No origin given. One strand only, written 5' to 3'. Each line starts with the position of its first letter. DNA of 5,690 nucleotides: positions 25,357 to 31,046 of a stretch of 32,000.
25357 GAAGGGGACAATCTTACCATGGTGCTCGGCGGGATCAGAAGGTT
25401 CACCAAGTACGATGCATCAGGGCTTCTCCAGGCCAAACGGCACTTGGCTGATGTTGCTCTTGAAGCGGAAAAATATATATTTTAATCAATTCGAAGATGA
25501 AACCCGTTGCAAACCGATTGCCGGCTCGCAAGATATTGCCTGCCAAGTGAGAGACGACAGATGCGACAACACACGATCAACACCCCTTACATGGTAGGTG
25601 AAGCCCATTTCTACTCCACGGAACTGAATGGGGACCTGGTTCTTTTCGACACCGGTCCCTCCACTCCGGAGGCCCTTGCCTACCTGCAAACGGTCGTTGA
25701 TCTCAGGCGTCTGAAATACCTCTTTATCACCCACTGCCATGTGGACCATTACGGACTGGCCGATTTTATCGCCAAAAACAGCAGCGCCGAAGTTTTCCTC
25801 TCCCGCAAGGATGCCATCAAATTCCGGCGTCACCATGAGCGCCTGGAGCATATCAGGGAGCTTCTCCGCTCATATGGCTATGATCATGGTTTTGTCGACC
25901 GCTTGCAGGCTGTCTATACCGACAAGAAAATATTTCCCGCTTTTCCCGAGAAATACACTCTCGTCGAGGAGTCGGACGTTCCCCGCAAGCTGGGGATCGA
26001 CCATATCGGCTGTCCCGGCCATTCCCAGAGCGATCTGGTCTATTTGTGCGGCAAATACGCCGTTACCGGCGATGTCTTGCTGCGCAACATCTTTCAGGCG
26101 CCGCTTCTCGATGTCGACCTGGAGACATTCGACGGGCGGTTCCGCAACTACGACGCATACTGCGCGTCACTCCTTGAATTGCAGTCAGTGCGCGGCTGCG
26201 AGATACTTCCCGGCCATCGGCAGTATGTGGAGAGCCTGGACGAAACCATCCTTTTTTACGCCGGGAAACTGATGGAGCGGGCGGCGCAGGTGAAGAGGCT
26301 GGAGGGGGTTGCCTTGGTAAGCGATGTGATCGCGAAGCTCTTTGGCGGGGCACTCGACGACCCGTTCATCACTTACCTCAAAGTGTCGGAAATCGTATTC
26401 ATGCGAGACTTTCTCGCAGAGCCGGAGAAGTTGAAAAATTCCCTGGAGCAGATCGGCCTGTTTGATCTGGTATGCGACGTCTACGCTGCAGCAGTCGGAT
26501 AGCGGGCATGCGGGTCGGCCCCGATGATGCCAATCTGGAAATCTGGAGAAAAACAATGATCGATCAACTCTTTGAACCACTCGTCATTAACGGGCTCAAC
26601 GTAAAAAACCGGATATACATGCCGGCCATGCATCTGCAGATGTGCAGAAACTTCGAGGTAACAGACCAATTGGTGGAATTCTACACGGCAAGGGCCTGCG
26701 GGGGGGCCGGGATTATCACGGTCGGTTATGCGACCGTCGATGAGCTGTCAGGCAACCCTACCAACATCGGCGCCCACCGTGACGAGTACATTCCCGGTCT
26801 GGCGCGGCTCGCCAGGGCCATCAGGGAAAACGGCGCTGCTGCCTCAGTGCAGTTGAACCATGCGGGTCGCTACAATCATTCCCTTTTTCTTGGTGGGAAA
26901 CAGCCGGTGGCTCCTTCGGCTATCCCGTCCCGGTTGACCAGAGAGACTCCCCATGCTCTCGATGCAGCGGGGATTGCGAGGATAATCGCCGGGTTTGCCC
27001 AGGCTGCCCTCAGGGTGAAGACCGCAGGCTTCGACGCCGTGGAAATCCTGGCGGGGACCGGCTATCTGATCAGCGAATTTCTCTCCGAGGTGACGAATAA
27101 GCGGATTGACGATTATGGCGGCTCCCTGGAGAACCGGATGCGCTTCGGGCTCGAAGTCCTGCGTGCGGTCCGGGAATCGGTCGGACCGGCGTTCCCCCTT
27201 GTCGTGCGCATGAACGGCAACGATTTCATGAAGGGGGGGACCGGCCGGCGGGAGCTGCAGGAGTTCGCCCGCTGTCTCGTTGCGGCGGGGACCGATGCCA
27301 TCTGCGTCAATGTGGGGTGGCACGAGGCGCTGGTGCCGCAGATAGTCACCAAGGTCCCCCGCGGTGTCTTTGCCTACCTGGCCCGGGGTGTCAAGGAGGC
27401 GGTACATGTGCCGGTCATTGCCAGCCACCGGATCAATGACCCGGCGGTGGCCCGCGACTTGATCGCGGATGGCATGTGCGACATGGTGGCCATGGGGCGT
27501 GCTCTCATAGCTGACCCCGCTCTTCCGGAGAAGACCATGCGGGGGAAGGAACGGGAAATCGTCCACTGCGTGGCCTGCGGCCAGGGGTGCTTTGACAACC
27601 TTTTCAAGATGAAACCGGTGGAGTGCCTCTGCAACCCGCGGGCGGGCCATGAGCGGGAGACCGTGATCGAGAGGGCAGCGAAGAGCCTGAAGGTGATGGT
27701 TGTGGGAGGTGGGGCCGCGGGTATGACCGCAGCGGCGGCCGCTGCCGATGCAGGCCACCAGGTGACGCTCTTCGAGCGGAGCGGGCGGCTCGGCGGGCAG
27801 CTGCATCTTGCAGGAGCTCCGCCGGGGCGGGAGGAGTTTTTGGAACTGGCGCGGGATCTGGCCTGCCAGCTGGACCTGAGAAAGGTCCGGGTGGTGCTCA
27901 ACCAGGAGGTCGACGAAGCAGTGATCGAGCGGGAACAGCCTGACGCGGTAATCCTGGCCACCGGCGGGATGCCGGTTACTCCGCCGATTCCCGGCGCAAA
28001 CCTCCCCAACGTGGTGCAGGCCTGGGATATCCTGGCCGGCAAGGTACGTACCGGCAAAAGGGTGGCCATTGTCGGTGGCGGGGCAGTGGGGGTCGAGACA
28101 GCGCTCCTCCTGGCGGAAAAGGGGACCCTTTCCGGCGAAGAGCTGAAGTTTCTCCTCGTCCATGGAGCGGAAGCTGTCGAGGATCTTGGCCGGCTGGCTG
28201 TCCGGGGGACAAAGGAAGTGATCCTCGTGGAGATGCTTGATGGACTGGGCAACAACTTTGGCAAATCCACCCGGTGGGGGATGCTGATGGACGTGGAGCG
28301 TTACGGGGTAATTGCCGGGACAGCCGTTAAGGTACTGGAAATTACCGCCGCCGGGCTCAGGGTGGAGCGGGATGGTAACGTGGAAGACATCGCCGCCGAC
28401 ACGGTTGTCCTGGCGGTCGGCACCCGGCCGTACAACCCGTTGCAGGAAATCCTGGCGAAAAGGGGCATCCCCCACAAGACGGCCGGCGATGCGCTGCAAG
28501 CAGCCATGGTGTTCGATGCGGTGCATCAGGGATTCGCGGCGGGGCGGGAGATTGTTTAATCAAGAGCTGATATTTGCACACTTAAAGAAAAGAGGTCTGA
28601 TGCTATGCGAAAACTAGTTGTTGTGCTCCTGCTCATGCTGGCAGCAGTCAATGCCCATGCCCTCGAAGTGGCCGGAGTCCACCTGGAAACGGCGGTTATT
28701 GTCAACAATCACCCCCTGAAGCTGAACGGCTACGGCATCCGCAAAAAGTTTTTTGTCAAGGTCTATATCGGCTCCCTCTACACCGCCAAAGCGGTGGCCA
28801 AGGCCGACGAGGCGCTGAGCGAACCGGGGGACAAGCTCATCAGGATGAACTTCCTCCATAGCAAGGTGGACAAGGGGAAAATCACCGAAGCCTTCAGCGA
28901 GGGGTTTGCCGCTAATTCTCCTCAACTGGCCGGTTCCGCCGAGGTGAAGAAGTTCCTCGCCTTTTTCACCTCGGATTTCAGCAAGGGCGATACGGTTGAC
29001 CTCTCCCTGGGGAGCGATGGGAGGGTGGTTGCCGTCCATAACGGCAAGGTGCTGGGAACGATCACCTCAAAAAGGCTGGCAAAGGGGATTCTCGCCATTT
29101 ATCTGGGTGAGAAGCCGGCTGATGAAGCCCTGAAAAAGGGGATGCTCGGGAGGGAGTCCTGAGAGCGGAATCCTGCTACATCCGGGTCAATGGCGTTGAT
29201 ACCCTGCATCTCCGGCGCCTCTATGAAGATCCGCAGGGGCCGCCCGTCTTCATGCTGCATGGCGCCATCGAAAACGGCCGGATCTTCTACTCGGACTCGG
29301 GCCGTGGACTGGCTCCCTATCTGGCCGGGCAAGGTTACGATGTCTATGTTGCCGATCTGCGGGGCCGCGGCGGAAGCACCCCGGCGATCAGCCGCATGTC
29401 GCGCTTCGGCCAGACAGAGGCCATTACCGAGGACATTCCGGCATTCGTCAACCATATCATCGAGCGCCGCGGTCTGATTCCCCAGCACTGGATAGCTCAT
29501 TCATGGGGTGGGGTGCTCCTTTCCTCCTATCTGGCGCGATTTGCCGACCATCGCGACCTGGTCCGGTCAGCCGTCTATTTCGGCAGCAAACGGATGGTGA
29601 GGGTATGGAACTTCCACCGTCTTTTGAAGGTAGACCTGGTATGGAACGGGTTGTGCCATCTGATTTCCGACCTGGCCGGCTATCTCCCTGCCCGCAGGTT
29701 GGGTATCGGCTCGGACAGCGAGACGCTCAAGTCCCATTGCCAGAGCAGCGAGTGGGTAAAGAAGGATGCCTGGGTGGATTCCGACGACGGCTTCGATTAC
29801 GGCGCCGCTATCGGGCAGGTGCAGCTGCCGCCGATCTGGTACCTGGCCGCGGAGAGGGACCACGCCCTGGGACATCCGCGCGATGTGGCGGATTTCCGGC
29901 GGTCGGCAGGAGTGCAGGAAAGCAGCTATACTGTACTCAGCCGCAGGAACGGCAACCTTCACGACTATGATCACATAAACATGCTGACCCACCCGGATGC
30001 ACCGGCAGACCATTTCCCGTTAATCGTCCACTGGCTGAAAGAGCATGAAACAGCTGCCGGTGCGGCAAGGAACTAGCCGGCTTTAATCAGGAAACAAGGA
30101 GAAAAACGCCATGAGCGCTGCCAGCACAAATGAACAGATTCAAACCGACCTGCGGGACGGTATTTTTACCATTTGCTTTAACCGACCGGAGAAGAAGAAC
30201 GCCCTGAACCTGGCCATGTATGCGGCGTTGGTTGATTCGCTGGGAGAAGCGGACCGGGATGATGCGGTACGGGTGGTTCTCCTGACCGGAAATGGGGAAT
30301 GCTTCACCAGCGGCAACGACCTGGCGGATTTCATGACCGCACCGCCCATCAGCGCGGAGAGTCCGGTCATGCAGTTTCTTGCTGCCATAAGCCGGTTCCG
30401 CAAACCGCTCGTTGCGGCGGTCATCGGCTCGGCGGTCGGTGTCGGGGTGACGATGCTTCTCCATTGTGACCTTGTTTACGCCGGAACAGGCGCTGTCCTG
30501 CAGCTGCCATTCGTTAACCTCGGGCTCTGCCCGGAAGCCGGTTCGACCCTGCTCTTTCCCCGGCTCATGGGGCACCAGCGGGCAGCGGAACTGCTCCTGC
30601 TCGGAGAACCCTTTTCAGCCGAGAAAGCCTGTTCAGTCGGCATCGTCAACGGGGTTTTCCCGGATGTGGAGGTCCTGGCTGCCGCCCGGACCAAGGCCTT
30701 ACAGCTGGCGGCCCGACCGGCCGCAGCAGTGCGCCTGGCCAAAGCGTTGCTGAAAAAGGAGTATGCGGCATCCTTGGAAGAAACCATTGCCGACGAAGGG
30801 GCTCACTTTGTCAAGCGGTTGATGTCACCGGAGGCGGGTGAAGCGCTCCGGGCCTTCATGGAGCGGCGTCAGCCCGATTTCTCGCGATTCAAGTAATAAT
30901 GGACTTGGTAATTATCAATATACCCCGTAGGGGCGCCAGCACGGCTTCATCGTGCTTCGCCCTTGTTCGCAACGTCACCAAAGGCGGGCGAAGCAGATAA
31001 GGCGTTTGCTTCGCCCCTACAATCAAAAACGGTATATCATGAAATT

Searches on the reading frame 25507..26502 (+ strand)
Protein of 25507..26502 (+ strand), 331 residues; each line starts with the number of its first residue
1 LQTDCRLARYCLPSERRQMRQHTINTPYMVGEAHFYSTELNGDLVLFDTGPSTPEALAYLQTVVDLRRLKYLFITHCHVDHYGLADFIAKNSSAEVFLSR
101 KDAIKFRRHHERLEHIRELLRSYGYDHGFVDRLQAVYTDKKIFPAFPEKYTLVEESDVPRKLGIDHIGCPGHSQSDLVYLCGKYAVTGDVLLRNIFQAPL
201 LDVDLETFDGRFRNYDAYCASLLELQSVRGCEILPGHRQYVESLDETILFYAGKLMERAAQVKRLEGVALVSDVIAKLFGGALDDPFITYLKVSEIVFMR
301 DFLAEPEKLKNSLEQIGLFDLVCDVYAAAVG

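Call 7: search_protein_families(library=pfam, proteins=[window:25507-26502:+])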
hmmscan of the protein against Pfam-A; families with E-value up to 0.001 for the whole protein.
window:25507-26502:+ (331 aa): 2 families
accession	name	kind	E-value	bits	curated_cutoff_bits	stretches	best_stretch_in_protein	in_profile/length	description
PF00753.33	Lactamase_B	-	4.1e-16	59.9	22.7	1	41-196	14-156/196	Metallo-beta-lactamase superfamily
PF12706.13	Lactamase_B_2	-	6.2e-05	23.1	27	1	45-98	3-62/200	Beta-lactamase superfamily domain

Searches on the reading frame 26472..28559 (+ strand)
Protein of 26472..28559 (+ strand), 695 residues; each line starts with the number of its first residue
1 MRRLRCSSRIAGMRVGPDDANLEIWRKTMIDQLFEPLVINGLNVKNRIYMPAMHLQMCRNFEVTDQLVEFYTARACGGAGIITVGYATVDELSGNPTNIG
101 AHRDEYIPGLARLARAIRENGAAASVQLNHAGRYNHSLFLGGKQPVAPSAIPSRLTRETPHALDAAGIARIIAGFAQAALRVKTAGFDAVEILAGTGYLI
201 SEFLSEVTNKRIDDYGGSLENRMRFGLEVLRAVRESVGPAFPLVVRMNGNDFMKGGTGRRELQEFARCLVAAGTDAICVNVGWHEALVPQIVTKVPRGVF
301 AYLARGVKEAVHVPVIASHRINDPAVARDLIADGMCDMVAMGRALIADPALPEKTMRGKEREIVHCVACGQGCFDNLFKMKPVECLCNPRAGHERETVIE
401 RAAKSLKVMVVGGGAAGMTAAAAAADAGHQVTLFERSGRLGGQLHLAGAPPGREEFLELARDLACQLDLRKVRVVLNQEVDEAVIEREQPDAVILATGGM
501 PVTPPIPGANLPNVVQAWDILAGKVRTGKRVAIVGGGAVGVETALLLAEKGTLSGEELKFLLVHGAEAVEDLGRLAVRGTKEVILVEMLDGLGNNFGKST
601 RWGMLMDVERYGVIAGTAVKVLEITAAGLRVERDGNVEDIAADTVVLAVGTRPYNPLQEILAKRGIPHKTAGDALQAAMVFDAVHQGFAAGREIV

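Call 7: search_protein_families(library=pfam, proteins=[window:26472-28559:+])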
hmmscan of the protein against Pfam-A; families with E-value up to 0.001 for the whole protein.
window:26472-28559:+ (695 aa): 13 families
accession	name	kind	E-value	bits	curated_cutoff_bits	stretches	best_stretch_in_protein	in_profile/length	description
PF00724.26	Oxidored_FMN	-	5.2e-65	220.4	27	1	32-360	1-340/342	NADH:flavin oxidoreductase / NADH oxidase family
PF07992.20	Pyr_redox_2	-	7e-28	98.3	26.1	1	407-666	2-249/291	Pyridine nucleotide-disulphide oxidoreductase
PF12831.13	FAD_oxidored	-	3.4e-10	40.2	27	1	408-447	2-41/416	FAD dependent oxidoreductase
PF13450.12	NAD_binding_8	-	2.1e-09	38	21.9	1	410-445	1-36/68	NAD(P)-binding Rossmann-like domain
PF00070.33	Pyr_redox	-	1.2e-08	35.8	22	1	407-441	1-35/82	Pyridine nucleotide-disulphide oxidoreductase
PF13738.12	Pyr_redox_3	-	2.3e-08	34.1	30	0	491-551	126-187/305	Pyridine nucleotide-disulphide oxidoreductase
PF03486.20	HI0933_like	-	1.6e-07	31.5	50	1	407-449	2-44/244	HI0933-like protein Rossmann domain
PF00890.30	FAD_binding_2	-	2.6e-07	30.6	20.4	1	408-448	2-42/414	FAD binding domain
PF01266.30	DAO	-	4.6e-07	30.1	27.9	1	407-443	1-38/353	FAD dependent oxidoreductase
PF13434.12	Lys_Orn_oxgnase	-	4e-05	23.3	21.3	0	487-550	145-210/339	L-lysine 6-monooxygenase/L-ornithine 5-monooxygenase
PF01946.23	Thi4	-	0.00019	21.2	26.2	0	407-448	19-61/235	Thi4 family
PF01134.28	GIDA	-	0.00028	20.5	22.1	1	407-436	1-30/391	Glucose inhibited division protein A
PF13378.12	MR_MLE_C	-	0.00035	20.8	29.4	0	177-340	4-124/219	Enolase C-terminal domain-like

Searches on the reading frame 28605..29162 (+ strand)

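Call 7: search_protein_families(library=pfam, proteins=[window:28605-29162:+])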
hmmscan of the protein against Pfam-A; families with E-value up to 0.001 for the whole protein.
window:28605-29162:+ (185 aa): 2 families
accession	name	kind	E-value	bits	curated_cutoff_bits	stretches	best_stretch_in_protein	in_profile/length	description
PF16036.10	Chalcone_3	-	3.5e-49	167.5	27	1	19-182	1-165/165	Chalcone isomerase-like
PF16035.10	Chalcone_2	-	7.1e-07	29.7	27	1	111-179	124-201/203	Chalcone isomerase like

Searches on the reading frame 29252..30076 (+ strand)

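Call 7: search_protein_families(library=pfam, proteins=[window:29252-30076:+])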
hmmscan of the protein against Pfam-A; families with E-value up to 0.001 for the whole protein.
window:29252-30076:+ (274 aa): 3 families
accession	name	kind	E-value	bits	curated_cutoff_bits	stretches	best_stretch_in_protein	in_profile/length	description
PF00561.26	Abhydrolase_1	-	6.7e-16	59.1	25.8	1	1-112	5-102/245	alpha/beta hydrolase fold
PF12146.15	Hydrolase_4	-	2.9e-14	53.4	27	1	9-118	12-119/239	Serine aminopeptidase, S33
PF12697.13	Abhydrolase_6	-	4.3e-07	31.3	26.3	1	2-207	4-178/217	Alpha/beta hydrolase family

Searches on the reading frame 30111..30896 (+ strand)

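Call 7: search_protein_families(library=pfam, proteins=[window:30111-30896:+])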
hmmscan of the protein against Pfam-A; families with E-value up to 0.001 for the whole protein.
window:30111-30896:+ (261 aa): 2 families
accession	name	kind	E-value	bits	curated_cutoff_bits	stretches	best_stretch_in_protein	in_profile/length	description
PF00378.25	ECH_1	-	4.8e-53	180.5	27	1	16-258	4-249/251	Enoyl-CoA hydratase/isomerase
PF16113.10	ECH_2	-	1.3e-23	84.4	27.2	1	20-238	3-226/335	Enoyl-CoA hydratase/isomerase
